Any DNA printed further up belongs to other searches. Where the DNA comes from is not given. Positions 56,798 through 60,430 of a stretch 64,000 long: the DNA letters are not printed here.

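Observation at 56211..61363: Compact three-gene cassette built around a single-chain adenylase-ACP-alpha-oxoamine synthase: candidate pathway for an amino-ketone lipid or signal molecule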

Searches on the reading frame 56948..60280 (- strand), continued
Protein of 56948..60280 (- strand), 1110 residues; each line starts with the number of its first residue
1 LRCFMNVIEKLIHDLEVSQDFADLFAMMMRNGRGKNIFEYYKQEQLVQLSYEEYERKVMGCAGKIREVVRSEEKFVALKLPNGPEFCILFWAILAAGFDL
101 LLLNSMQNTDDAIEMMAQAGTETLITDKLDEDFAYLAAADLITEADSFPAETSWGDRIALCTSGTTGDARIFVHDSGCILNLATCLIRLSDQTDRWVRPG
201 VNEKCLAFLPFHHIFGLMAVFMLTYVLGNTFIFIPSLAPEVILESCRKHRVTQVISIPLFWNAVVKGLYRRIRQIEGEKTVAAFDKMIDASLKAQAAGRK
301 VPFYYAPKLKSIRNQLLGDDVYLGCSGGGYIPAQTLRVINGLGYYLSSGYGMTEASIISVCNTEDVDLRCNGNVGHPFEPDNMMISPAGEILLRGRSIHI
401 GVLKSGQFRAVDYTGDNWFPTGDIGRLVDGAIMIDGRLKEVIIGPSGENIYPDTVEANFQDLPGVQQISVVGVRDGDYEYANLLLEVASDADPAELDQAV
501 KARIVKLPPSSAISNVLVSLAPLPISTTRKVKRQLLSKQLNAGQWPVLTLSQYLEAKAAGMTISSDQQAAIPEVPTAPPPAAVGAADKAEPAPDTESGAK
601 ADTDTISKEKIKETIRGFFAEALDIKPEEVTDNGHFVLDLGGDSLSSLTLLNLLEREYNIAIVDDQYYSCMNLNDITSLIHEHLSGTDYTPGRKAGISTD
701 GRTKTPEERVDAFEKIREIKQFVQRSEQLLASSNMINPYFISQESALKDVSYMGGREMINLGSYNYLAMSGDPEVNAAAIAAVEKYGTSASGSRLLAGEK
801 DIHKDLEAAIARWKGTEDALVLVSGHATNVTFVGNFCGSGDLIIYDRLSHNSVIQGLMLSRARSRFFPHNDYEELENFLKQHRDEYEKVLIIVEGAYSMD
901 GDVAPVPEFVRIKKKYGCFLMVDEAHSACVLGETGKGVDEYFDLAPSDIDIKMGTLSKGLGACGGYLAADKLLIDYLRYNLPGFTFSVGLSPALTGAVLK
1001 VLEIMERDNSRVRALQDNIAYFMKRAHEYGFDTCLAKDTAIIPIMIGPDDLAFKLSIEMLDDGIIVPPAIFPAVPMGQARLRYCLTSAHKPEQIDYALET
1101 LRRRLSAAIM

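Call 93: search_protein_representatives(protein=window:56948-60280:-)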
Query: 1110 residues. Proteins with E-value up to 0.001 (for the whole library): 51700; up to 1e-10: 18605; up to 1e-30: 4806. The best 150 are listed.
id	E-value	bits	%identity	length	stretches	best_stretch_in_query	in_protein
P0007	0.0e+00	1710.5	68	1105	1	9-1106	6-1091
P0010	0.0e+00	1037.0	49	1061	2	601-1105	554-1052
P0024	2.9e-292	989.1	47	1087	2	598-1103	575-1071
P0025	1.3e-291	987.0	48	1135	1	73-1103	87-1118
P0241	7.1e-268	908.3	47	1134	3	586-1105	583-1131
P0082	1.3e-263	894.2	46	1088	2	607-1101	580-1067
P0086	1.3e-260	884.3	43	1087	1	6-1104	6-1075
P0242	2.9e-248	843.4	42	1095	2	603-1103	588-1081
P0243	1.1e-246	838.1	45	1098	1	47-1101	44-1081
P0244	1.1e-245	834.9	43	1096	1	11-1105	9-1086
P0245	1.3e-236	804.9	43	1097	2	605-1101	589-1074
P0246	5.1e-231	786.3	42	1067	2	581-1101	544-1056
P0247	2.6e-212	724.4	41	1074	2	610-1105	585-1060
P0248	2.2e-208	711.4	40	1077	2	594-1102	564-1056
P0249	4.7e-208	710.3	39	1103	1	12-1103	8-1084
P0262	1.5e-117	410.6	37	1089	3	606-1106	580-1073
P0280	7.1e-110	385.2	46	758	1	708-1106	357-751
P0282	1.7e-109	383.9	44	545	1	694-1106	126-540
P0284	2.6e-109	383.3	44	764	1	712-1106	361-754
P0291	4.8e-108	379.1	46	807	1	713-1106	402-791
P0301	8.3e-107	375.0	43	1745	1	673-1106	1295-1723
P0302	8.7e-107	375.0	41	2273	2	720-1106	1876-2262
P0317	1.5e-104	367.5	42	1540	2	723-1106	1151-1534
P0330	1.5e-103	364.2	45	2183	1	711-1106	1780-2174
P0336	3.0e-103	363.2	44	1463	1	710-1106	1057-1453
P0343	7.7e-103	361.9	44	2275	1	712-1106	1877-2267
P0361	1.2e-101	358.0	39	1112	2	734-1106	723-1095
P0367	2.3e-101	357.0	38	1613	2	697-1106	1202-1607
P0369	2.4e-101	356.9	39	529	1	621-1106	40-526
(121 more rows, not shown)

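Call 95: find_encoding_contigs(protein=P0048, flank=6000, max_places=1)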
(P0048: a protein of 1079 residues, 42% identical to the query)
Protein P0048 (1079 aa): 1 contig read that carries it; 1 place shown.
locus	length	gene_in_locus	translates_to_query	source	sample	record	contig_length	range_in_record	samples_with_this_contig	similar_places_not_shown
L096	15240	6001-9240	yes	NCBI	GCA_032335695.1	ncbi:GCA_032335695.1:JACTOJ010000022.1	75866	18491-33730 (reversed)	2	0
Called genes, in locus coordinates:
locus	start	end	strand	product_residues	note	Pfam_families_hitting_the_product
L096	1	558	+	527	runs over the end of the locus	PF00682:HMGL-like, PF22617:HCS_D2, PF08502:LeuA_dimer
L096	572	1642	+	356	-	PF00180:Iso_dh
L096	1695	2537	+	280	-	PF00800:PDT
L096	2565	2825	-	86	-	PF06961:DUF1294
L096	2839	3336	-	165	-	-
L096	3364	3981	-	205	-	PF00226:DnaJ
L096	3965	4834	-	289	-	PF18937:DUF5685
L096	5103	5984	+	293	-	PF00106:adh_short, PF01370:Epimerase, PF08643:DUF1776, PF08659:KR, PF13561:adh_short_C2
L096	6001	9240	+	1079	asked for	PF00501:AMP-binding, PF00550:PP-binding, PF00155:Aminotran_1_2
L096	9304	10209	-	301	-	PF01522:Polysacc_deac_1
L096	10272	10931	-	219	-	PF00834:Ribul_P_3_epim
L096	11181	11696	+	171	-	PF10502:Peptidase_S26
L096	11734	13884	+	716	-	PF13361:UvrD_C (faint), PF00580:UvrD-helicase, PF13245:AAA_19, PF01443:Viral_helicase1 (faint)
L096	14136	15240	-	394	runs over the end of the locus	PF01545:Cation_efflux, PF16916:ZT_dimer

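Call 96: find_encoding_contigs(protein=P0035, flank=6000, max_places=1)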
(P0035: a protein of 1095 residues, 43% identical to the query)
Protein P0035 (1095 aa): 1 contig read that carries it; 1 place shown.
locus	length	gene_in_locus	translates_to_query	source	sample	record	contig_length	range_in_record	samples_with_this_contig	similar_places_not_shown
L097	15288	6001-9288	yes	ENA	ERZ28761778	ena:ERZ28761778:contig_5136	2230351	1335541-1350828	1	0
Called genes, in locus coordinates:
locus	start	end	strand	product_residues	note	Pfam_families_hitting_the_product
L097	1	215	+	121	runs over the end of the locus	PF03862:SpoVAC_SpoVAEB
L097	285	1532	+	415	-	PF00994:MoCF_biosynth, PF18146:CinA_KH, PF02464:CinA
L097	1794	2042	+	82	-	-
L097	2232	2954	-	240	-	-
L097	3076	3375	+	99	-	-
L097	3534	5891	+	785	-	PF19732:SpoIIE_N, PF07228:SpoIIE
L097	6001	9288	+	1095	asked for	PF00501:AMP-binding, PF00550:PP-binding, PF00155:Aminotran_1_2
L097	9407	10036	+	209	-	PF14270:DUF4358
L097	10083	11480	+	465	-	PF03062:MBOAT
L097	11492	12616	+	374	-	PF16822:ALGX, PF14286:DHHW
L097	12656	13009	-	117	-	PF13560:HTH_31, PF01381:HTH_3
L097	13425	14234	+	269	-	PF02557:VanY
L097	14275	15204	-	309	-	PF04204:HTS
